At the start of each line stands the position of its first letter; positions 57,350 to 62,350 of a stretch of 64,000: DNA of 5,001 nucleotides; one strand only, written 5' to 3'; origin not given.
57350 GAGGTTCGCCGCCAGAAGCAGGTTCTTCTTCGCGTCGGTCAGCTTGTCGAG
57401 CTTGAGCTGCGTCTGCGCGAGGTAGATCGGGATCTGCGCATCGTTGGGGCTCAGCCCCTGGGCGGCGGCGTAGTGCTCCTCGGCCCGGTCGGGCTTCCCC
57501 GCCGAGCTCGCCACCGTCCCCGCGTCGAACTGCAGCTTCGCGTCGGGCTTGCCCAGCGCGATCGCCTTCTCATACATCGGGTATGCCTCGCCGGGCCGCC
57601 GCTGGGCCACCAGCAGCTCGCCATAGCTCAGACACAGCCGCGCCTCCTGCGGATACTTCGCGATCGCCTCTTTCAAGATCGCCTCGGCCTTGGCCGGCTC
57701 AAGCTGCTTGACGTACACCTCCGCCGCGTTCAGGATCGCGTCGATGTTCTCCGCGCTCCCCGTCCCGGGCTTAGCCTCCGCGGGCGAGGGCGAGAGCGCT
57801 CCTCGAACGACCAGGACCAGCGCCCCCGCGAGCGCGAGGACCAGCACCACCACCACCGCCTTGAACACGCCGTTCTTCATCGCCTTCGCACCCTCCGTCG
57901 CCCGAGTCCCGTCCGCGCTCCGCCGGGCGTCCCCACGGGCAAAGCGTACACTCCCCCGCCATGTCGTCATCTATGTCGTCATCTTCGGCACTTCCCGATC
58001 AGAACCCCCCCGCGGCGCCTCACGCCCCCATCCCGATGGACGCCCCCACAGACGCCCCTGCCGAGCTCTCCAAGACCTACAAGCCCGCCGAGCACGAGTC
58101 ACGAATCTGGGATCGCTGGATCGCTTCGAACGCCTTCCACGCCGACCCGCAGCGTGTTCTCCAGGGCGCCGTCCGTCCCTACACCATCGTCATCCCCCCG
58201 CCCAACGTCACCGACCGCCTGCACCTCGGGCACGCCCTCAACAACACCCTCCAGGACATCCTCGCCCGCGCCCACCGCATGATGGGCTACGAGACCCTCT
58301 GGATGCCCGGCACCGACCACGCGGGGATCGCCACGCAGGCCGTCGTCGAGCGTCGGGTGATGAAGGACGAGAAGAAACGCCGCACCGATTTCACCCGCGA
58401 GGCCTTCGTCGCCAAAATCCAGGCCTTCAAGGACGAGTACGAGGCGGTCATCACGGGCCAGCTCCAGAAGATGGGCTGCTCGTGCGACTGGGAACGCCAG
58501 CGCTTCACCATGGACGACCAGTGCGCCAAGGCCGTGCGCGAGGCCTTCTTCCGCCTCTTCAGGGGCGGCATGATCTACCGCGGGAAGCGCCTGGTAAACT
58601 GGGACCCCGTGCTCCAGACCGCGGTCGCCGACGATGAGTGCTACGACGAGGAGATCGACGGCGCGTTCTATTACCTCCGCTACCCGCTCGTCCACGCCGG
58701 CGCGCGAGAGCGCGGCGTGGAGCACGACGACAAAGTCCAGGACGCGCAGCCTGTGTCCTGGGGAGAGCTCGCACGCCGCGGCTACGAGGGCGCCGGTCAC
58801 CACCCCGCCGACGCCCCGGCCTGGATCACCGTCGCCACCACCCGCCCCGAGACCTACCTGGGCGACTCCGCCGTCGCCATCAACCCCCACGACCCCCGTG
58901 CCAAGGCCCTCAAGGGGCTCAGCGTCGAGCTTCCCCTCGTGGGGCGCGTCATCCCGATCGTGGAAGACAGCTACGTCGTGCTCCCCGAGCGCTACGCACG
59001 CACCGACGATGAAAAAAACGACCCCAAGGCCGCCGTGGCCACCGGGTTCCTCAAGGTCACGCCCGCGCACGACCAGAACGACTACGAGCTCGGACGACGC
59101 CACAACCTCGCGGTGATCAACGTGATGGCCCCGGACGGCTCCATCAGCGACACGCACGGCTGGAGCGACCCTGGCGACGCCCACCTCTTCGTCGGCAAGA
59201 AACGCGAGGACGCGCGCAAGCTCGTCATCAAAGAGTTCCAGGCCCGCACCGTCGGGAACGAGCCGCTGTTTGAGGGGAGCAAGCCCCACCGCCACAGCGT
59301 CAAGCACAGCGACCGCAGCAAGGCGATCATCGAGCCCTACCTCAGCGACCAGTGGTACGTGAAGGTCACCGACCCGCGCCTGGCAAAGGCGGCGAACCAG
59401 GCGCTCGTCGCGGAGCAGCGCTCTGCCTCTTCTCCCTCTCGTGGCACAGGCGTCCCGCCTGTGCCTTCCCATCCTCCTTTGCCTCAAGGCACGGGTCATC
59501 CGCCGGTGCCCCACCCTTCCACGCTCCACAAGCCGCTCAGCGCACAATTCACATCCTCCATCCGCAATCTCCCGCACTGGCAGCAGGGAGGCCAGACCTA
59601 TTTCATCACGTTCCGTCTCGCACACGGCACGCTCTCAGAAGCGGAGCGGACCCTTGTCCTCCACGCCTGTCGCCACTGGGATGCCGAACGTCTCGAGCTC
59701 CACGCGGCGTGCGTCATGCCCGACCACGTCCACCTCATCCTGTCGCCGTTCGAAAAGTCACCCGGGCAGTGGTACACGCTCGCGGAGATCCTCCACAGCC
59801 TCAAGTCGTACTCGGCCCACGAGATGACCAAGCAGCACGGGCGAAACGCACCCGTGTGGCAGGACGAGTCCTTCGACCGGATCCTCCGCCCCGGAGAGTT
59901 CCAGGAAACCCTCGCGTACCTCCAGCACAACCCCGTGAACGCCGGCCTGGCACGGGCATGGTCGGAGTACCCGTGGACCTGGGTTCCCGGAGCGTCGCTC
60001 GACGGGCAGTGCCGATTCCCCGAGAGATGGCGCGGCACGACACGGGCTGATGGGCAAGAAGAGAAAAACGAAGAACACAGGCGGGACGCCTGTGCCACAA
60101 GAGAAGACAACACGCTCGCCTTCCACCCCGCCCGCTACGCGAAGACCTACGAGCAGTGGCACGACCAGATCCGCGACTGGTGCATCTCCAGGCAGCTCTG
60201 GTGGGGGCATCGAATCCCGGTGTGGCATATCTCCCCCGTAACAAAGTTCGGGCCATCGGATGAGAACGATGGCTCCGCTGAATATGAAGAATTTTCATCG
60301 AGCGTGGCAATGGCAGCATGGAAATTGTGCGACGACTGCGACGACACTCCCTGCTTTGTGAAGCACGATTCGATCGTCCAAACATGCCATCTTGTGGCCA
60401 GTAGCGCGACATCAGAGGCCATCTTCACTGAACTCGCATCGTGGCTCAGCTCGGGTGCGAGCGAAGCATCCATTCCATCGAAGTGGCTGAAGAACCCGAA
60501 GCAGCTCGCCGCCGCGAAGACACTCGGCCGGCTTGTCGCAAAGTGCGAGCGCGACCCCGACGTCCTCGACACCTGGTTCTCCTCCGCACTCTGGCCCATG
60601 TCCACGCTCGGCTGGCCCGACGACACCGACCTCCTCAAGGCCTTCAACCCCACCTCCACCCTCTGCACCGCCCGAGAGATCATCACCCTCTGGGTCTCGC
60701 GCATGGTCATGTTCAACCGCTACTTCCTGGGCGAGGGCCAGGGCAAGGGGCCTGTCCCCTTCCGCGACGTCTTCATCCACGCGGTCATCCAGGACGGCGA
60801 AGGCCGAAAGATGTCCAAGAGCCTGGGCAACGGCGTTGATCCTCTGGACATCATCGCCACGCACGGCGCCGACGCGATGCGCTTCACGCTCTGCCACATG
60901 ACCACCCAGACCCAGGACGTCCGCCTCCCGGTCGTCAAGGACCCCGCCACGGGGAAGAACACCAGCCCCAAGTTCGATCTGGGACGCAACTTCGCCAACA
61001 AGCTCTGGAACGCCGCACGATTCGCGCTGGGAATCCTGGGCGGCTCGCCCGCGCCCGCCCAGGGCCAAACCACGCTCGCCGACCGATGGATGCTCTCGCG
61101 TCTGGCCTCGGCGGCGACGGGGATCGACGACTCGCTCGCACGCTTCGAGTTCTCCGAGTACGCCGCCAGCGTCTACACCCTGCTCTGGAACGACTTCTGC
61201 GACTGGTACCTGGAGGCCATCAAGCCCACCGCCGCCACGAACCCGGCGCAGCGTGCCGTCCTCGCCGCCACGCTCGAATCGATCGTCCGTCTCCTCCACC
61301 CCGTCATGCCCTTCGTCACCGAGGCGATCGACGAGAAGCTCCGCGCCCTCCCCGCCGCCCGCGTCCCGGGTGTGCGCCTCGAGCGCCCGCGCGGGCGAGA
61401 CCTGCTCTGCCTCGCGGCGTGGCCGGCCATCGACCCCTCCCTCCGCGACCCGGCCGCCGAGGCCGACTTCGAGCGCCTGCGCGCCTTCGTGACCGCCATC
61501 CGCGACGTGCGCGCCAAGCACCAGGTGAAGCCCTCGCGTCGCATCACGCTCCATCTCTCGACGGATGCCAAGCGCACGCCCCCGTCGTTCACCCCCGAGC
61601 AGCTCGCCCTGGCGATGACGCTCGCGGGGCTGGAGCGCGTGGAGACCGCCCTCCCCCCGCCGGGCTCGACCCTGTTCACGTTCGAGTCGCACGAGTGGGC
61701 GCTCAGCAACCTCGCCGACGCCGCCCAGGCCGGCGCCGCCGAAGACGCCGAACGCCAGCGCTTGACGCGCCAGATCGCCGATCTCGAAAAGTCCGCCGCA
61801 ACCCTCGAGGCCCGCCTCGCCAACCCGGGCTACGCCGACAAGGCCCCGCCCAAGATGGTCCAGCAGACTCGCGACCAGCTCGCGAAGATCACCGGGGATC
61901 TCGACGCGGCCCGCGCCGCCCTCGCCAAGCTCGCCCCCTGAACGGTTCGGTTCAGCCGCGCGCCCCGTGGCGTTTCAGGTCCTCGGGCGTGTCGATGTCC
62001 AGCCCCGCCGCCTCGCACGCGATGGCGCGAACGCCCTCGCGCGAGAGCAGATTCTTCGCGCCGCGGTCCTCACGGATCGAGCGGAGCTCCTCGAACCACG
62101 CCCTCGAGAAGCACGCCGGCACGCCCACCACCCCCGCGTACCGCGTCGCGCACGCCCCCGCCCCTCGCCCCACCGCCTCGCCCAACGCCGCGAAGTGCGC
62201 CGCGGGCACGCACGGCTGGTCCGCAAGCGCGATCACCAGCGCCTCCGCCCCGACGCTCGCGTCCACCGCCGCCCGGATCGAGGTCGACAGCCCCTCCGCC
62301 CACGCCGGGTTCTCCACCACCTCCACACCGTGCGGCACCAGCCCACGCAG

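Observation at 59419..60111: Complete REP-flanked HUH/Y1 (RAYT-like) transposase module inserted in frame inside the essential valS gene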

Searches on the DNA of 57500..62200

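Call 76: search_rna_families(source=window, start=57500, end=62200, threshold=evalue, max_evalue=1)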
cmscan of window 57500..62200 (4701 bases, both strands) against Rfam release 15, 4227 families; matches with E-value up to 1: 0.
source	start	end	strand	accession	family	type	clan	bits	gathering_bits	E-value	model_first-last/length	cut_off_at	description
